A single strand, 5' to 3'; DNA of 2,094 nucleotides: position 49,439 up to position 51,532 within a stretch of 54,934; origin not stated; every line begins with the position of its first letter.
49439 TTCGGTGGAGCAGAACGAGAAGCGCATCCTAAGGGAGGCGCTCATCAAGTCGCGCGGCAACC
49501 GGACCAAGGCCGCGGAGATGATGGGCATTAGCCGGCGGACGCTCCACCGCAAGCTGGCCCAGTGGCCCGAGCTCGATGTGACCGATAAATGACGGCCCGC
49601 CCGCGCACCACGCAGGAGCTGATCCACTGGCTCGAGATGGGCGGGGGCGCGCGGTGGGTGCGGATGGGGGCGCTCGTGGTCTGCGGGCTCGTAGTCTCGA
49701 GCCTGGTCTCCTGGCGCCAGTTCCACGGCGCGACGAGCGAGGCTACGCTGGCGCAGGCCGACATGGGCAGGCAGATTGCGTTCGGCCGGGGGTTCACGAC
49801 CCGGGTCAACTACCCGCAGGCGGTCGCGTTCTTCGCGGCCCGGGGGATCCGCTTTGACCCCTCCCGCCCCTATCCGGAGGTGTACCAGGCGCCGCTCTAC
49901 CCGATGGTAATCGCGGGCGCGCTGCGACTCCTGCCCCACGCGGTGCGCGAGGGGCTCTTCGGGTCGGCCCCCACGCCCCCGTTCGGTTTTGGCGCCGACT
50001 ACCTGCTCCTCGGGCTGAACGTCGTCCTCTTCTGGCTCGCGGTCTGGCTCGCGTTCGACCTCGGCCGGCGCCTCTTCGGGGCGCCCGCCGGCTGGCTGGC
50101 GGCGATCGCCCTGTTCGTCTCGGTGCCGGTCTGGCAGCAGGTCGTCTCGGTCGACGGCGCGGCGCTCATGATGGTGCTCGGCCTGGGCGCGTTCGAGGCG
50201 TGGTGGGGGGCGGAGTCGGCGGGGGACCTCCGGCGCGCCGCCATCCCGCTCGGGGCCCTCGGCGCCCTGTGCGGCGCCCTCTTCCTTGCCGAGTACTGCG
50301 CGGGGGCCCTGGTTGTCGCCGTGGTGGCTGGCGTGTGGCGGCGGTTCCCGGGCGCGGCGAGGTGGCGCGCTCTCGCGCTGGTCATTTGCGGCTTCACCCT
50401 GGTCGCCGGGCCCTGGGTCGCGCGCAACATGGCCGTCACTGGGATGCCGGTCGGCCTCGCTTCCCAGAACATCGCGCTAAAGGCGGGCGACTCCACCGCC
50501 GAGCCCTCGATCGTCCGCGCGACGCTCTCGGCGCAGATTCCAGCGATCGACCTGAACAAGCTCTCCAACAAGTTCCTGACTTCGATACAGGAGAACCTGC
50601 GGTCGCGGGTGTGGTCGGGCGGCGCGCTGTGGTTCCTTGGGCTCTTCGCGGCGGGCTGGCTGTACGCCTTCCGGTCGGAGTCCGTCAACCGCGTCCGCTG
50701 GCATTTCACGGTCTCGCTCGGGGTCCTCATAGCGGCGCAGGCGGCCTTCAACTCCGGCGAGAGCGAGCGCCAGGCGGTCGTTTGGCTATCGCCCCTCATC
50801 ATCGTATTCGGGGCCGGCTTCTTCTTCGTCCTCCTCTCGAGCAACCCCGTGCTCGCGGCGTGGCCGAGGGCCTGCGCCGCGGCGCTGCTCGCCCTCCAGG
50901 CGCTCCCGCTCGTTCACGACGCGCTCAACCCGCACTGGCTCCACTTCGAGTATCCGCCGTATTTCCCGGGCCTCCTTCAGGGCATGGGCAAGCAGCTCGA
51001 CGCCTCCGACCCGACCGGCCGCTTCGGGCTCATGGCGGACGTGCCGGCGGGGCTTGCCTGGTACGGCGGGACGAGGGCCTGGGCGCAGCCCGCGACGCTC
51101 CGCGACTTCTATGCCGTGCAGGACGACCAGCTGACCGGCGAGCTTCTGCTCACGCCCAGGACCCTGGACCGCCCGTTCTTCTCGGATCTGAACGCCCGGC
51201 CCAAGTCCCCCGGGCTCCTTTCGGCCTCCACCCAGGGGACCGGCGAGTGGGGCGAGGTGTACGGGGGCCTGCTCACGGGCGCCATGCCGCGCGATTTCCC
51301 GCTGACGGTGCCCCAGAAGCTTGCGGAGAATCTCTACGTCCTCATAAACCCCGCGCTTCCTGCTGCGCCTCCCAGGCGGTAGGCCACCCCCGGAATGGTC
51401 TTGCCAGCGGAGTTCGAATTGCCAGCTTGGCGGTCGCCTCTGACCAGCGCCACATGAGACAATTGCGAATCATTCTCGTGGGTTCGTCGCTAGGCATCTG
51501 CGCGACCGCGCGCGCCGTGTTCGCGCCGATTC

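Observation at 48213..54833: Sigma-54 enhancer-binding response regulator translationally coupled to a large GT-C-like membrane protein, followed by an outer-membrane beta-barrel and a fused Wzc: candidate regulated exopolysaccharide or surface-polymer export module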

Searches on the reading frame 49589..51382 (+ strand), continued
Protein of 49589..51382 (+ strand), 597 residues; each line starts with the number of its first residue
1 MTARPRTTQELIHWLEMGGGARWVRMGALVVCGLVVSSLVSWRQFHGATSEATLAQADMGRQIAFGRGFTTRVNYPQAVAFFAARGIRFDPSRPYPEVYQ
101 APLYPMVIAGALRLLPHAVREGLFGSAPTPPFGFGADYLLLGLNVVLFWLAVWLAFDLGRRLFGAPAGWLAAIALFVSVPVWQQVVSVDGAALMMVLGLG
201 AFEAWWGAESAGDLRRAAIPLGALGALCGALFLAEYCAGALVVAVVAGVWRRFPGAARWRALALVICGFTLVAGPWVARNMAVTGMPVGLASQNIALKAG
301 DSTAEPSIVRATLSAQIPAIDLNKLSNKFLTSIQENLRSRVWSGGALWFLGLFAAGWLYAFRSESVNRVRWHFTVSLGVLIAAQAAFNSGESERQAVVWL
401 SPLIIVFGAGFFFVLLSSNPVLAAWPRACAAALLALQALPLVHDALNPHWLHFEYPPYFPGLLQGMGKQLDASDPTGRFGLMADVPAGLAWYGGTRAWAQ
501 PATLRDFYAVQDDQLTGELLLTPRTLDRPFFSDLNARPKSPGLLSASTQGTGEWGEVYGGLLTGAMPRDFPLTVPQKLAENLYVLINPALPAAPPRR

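Call 76: search_protein_families(library=ncbifam, proteins=[L090:9931-11205:+, L090:11266-13446:+, L090:13495-14097:+, L090:8001-9806:+, L090:6627-8000:+, L090:5372-6634:+, L093:3912-4832:+], max_evalue=0.001)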
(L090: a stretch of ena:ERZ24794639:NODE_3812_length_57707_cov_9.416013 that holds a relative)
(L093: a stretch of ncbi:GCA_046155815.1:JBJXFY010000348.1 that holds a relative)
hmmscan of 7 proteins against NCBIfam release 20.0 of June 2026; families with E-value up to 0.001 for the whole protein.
L090:9931-11205:+ (424 aa): 1 family
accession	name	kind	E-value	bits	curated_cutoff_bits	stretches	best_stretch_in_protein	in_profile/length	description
TIGR03016.1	pepcterm_hypo_1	hypoth_equivalog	3.2e-07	29.7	90.85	1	330-423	382-476/477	TIGR03016 family PEP-CTERM system-associated outer membrane protein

L090:11266-13446:+ (726 aa): 27 families (the best 25 are shown)
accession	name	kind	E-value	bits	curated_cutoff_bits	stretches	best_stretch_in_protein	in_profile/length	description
TIGR01007.1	eps_fam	subfamily_domain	5.1e-51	173.1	108.05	1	484-685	1-202/204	polysaccharide biosynthesis tyrosine autokinase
NF007350.0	PRK09841.1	equivalog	3.6e-42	144.4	1248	2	474-695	503-722/726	tyrosine-protein kinase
TIGR03018.1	pepcterm_TyrKin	hypoth_equivalog_domain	6.5e-41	139.9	230.65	1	476-672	5-207/207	XrtA-associated tyrosine autokinase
NF008568.0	PRK11519.1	equivalog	8.6e-41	139.9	1068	1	481-695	505-718/720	tyrosine-protein kinase Wzc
TIGR03017.1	EpsF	equivalog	4.2e-37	127.9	422.75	1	21-466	8-443/444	chain length determinant protein EpsF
TIGR01005.1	eps_transp_fam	subfamily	1.3e-36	126.1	411.7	1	478-693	522-736/754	exopolysaccharide transport protein family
TIGR03029.1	EpsG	equivalog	8e-32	110.5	313.8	1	478-673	79-274/274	chain length determinant protein tyrosine kinase EpsG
TIGR03007.1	pepcterm_ChnLen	equivalog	2.3e-24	85.5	278.85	2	314-469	313-463/498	XrtA system polysaccharide chain length determinant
TIGR01969.1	minD_arch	subfamily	1.2e-18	67.2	201.75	1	504-675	2-171/251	cell division ATPase MinD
TIGR01006.1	polys_exp_MPA1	subfamily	6.5e-18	65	296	2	398-468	153-223/226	CspC family polysaccharide chain length determinant protein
TIGR01968.1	minD_bact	equivalog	1.1e-13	51.1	212.9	1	504-642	3-141/261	septum site-determining protein MinD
NF041136.1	MrpORP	equivalog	7.9e-12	45.1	450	1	504-672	7-176/365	iron-sulfur cluster carrier protein MrpORP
NF041546.1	ParA_partition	equivalog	3.6e-09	36.5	180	1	506-540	3-37/203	ParA family partition ATPase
NF047398.1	AAA_KGGVGR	domain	7.3e-09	36.2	90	1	509-571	9-74/190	KGGVGR-motif variant AAA ATPase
TIGR03453.1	partition_RepA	equivalog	4.3e-08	32.4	348.45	1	497-641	99-264/387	plasmid partitioning protein RepA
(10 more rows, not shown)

L090:13495-14097:+ (200 aa): 4 families
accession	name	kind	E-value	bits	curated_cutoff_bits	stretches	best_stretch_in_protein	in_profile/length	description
TIGR03027.2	pepcterm_export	equivalog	1e-20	74.1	180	1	47-200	7-169/169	XrtA/PEP-CTERM system exopolysaccharide export protein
NF041843.1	EpsY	equivalog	2.2e-14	53.2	320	1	39-167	49-177/211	exopolysaccharide export protein EpsY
NF011658.0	PRK15078.1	subfamily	3.4e-12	45.8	333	1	68-197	119-251/380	polysaccharide export protein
TIGR03028.1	EpsE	equivalog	3.7e-10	39.5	262.65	1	45-106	4-64/239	polysaccharide export protein EpsE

L090:8001-9806:+ (601 aa): 0 families

L090:6627-8000:+ (457 aa): 107 families (the best 25 are shown)
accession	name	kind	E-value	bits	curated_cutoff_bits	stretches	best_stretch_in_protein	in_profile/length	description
NF008469.0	PRK11361.1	equivalog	4.5e-135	450.9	714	1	5-455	6-457/461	acetoacetate metabolism transcriptional regulator AtoC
TIGR02915.1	PEP_resp_reg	equivalog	2.2e-120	402.5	502.6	1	6-454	1-444/445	PEP-CTERM-box response regulator transcription factor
TIGR01817.1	nifA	equivalog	5e-114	382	528.85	1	120-386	174-439/534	nif-specific transcriptional activator NifA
TIGR01818.1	ntrC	equivalog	5.9e-113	378.1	558.6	1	7-450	2-461/463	nitrogen regulation protein NR(I)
NF007689.0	PRK10365.1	equivalog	2.5e-111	372.6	760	1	6-449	8-439/441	sigma-54-dependent response regulator transcription factor ZraR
NF041946.1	LuxO_transreg_Vib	equivalog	2.8e-104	349.5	800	1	28-452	22-460/463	quorum-sensing sigma-54 dependent transcriptional regulator LuxO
NF041552.1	TF_PrdR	equivalog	3.6e-104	349.2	795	1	121-452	248-576/577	sigma-54 dependent transcriptional regulator PrdR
NF050807.1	TransRegFlbDCaul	equivalog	1e-101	341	750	1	147-457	123-443/454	sigma-54-dependent transcriptional regulator FlbD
NF038308.1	RNA_repair_RtcR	equivalog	1.5e-99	334.3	650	1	90-455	127-514/530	RNA repair transcriptional activator RtcR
NF051870.1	NAssimRespRegNtrX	equivalog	7.5e-99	331.6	600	1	6-451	4-449/452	nitrogen assimilation response regulator NtrX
NF003451.0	PRK05022.1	equivalog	2.6e-97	326.7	476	1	118-448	167-504/512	nitric oxide reductase transcriptional regulator NorR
NF008176.1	PRK10923.1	equivalog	3e-92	309.6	620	1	3-391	3-387/469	nitrogen regulation protein NR(I)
NF011958.0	PRK15429.1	equivalog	4.1e-90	303.3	830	1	122-450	358-682/692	formate hydrogenlyase transcriptional activator FlhA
NF049963.1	RespRegFlgRCampy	domain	3.9e-89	299.5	750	1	6-454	3-429/429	fla regulon two-component system response regulator FlgR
NF011695.0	PRK15115.1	equivalog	6.1e-89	298.8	763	1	5-452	8-436/445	two-component system response regulator GlrR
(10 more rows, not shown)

L090:5372-6634:+ (420 aa): 86 families (the best 25 are shown)
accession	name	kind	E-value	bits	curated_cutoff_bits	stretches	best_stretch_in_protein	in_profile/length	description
NF008468.0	PRK11360.1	equivalog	1.1e-76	258.5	646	2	233-411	433-613/616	two-component system sensor histidine kinase AtoS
NF007688.0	PRK10364.1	equivalog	3.9e-50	170.9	479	1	236-409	281-454/460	two-component system sensor histidine kinase ZraS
NF046044.1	PnpS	equivalog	8.7e-48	163.3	400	2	212-405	191-390/390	two-component system histidine kinase PnpS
NF010411.0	PRK13837.1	equivalog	6.4e-37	127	647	1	240-411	495-680/828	two-component system VirA-like sensor kinase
NF046020.1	HisKinCckABruc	equivalog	1.1e-36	126.1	1000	1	288-410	572-711/868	cell cycle histidine kinase CckA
NF033092.0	HK_WalK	equivalog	1.7e-36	126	725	2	232-406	410-594/594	cell wall metabolism sensor histidine kinase WalK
NF052574.1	HisKinEspCMyxo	equivalog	1.8e-36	125.6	1200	2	304-410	528-641/785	serine histidine kinase EspC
NF038348.1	T2SS_HK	subfamily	2.6e-36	125.2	450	1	153-407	318-574/574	histidine kinase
NF053867.1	SprKinKinDBac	equivalog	1.6e-35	122.6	775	1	234-408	324-499/500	sporulation kinase KinD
TIGR02966.1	phoR_proteo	equivalog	2.4e-32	112.3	334.2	2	233-402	153-331/333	phosphate regulon sensor histidine kinase PhoR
NF041777.1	sens_FixL_Rhizob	equivalog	2.8e-30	105.4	850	2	303-408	375-483/485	sensor protein FixL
NF006800.0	PRK09303.1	equivalog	4e-30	105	342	1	157-408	146-379/383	histidine kinase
NF007004.0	PRK09467.1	equivalog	6.8e-29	100.9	415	1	242-407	273-437/440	two-component system sensor histidine kinase EnvZ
NF047874.1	MASE3_PAS_HK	subfamily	1.8e-28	99.7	560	1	301-410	514-629/655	MASE3 domain-containing sensor histidine kinase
NF046026.1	HisKinCckACaul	equivalog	6.3e-28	97.3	1000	2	289-411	395-537/678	cell cycle histidine kinase CckA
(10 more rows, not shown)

L093:3912-4832:+ (306 aa): 6 families
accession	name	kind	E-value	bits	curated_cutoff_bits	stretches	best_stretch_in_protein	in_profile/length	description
TIGR02193.1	heptsyl_trn_I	equivalog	1.1e-20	74.2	185.3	1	163-298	182-315/320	lipopolysaccharide heptosyltransferase I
TIGR02195.1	heptsyl_trn_II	equivalog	1.1e-15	57.6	134.6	1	162-288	175-307/339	lipopolysaccharide heptosyltransferase II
NF008204.0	PRK10964.1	equivalog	1.5e-15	57.2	437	1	170-300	187-317/322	lipopolysaccharide heptosyltransferase RfaC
TIGR02201.1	heptsyl_trn_III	equivalog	2.4e-14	53.1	170.2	1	157-279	177-302/344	putative lipopolysaccharide heptosyltransferase III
NF007742.0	PRK10422.1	equivalog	2.4e-12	46.3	467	1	172-279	194-304/352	lipopolysaccharide core heptosyltransferase RfaQ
NF008162.0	PRK10916.1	equivalog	1.6e-10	40.7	569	1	173-289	193-313/348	ADP-heptose--LPS heptosyltransferase RfaF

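Call 87: search_protein_families(library=pfam, proteins=[L133:9893-10318:+, L146:9769-11175:+, L150:9967-11241:+, L150:11248-12630:+, L170:9951-10958:+, L170:11080-14424:+, L127:8766-9245:+, L157:9532-10095:+, L157:10080-11735:+, L159:9839-10846:-], max_evalue=0.001)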
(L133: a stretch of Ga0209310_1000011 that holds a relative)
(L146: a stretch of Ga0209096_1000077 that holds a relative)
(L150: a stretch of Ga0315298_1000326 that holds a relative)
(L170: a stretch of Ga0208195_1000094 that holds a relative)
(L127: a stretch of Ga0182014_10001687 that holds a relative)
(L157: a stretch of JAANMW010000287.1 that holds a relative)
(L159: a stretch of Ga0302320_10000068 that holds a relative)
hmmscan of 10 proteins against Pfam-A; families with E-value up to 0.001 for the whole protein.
L133:9893-10318:+ (141 aa): 1 family
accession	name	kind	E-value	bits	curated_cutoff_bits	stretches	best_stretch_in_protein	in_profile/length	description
PF16798.10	DUF5069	-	1.1e-26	94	27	1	6-140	3-133/133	Domain of unknown function (DUF5069)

L146:9769-11175:+ (468 aa): 2 families
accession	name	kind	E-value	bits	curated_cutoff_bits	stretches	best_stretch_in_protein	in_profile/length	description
PF03062.24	MBOAT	-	2.1e-29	103.3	27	1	149-345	78-297/337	MBOAT, membrane-bound O-acyltransferase family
PF13813.11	MBOAT_2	-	1.3e-06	29.1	25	1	266-326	4-68/85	Membrane bound O-acyl transferase family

L150:9967-11241:+ (424 aa): 1 family
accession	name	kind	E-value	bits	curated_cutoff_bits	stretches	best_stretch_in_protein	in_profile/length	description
PF04443.18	LuxE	-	2.5e-15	56.7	24.9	2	232-419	201-384/391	Acyl-protein synthetase, LuxE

L150:11248-12630:+ (460 aa): 1 family
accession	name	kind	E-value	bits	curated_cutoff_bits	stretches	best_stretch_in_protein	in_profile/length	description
PF05893.19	LuxC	-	1e-69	235.8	21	1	42-454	2-401/401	Acyl-CoA reductase (LuxC)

L170:9951-10958:+ (335 aa): 1 family
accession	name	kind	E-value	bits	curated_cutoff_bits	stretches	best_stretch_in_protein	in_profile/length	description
PF02265.22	S1-P1_nuclease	-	1e-34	121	29.5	1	34-333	1-256/258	S1/P1 Nuclease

L170:11080-14424:+ (1114 aa): 3 families
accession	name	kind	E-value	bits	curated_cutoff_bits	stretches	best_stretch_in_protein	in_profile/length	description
PF13385.13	Laminin_G_3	-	9.1e-48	162.7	27.6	2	712-859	6-150/151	Concanavalin A-like lectin/glucanases superfamily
PF04616.20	Glyco_hydro_43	-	2.7e-38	132.4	32.2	1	71-360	11-288/288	Glycosyl hydrolases family 43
PF06439.18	3keto-disac_hyd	-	0.00085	19.8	26.8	0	474-510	116-152/187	3-keto-disaccharide hydrolase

L127:8766-9245:+ (159 aa): 1 family
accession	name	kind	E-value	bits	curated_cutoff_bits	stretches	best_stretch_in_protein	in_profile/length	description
PF16798.10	DUF5069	-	5.4e-28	98.2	27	1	24-158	3-133/133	Domain of unknown function (DUF5069)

L157:9532-10095:+ (187 aa): 1 family
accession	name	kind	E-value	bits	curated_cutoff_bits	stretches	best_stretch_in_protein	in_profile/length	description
PF01257.25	2Fe-2S_thioredx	-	1e-44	152.3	24.8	1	44-184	4-144/145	Thioredoxin-like [2Fe-2S] ferredoxin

L157:10080-11735:+ (551 aa): 4 families
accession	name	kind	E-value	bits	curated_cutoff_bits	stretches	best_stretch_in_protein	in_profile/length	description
PF01512.22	Complex1_51K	-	1e-48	165.4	31.2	1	166-335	3-149/150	Nuo51 FMN-binding domain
PF10589.14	NADH_4Fe-4S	-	3.8e-33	113.7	23.5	1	446-529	1-84/85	NADH-ubiquinone oxidoreductase-F iron-sulfur binding region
PF10531.15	SLBB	-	1.6e-07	31.5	27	1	359-407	2-53/55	SLBB domain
PF01257.25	2Fe-2S_thioredx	-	2.1e-05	24.8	24.8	1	20-101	62-145/145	Thioredoxin-like [2Fe-2S] ferredoxin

L159:9839-10846:- (335 aa): 2 families
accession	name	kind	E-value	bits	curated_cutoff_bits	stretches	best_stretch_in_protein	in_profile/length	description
PF01300.24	Sua5_yciO_yrdC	-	1.7e-61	207.2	25.1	1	24-199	2-178/178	Telomere recombination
PF03481.19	Sua5_C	-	1.7e-21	77.6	22.9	1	201-335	1-136/136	Threonylcarbamoyl-AMP synthase, C-terminal domain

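Call 95: search_protein_families(library=pfam, proteins=[L072:4-2154:+, L072:2229-3257:+, L072:3343-4026:-, L072:4085-4957:-, L072:5139-6206:+, L072:13465-14769:-, L072:14969-15694:-, L072:16143-16589:-], max_evalue=0.001)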
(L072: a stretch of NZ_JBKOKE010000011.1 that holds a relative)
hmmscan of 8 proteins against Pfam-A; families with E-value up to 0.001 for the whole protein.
L072:4-2154:+ (716 aa): 2 families
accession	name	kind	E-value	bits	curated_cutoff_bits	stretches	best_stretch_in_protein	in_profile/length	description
PF00593.30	TonB_dep_Rec_b-barrel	-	1.8e-34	120.8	27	1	172-684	22-436/436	TonB dependent receptor-like, beta-barrel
PF14905.12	OMP_b-brl_3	-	2.3e-20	73.5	27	1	347-691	101-380/408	Outer membrane protein beta-barrel family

L072:2229-3257:+ (342 aa): 1 family
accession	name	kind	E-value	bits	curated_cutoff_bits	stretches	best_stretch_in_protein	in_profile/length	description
PF00490.27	ALAD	-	4.2e-133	443.8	24.6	1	16-338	2-316/317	Delta-aminolevulinic acid dehydratase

L072:3343-4026:- (227 aa): 3 families
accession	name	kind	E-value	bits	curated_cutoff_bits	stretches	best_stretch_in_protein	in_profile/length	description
PF02563.21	Poly_export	-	3.6e-17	62.7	28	1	70-144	5-76/77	Polysaccharide biosynthesis/export protein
PF10531.15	SLBB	-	7.5e-10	38.9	27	1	149-192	2-45/55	SLBB domain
PF22461.2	SLBB_2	-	3.5e-09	37.1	27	1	149-222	3-79/79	SLBB domain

L072:4085-4957:- (290 aa): 0 families

L072:5139-6206:+ (355 aa): 1 family
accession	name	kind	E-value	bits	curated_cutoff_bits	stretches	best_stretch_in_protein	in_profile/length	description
PF01180.27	DHO_dh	-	8.6e-77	258.6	27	1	58-350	6-289/291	Dihydroorotate dehydrogenase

L072:13465-14769:- (434 aa): 2 families
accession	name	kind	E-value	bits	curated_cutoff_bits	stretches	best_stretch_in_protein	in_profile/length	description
PF00589.27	Phage_integrase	-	2.7e-16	60.2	27.1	1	180-342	3-169/172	Phage integrase family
PF02899.23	Phage_int_SAM_1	-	7.3e-06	26.6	22.3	1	80-155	2-83/83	Phage integrase, N-terminal SAM-like domain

L072:14969-15694:- (241 aa): 0 families

L072:16143-16589:- (148 aa): 0 families

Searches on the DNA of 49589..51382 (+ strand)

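Call 90: search_rna_families(source=L090, start=9700, end=10000, threshold=evalue, max_evalue=1)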
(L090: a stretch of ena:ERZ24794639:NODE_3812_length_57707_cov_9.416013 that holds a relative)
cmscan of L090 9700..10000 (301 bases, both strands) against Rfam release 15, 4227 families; matches with E-value up to 1: 1.
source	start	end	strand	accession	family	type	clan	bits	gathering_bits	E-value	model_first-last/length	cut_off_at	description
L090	9712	9761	+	RF01930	bxd_2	Gene; lncRNA;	-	13.7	80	0.71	40-91/91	no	Bithoraxoid conserved region 2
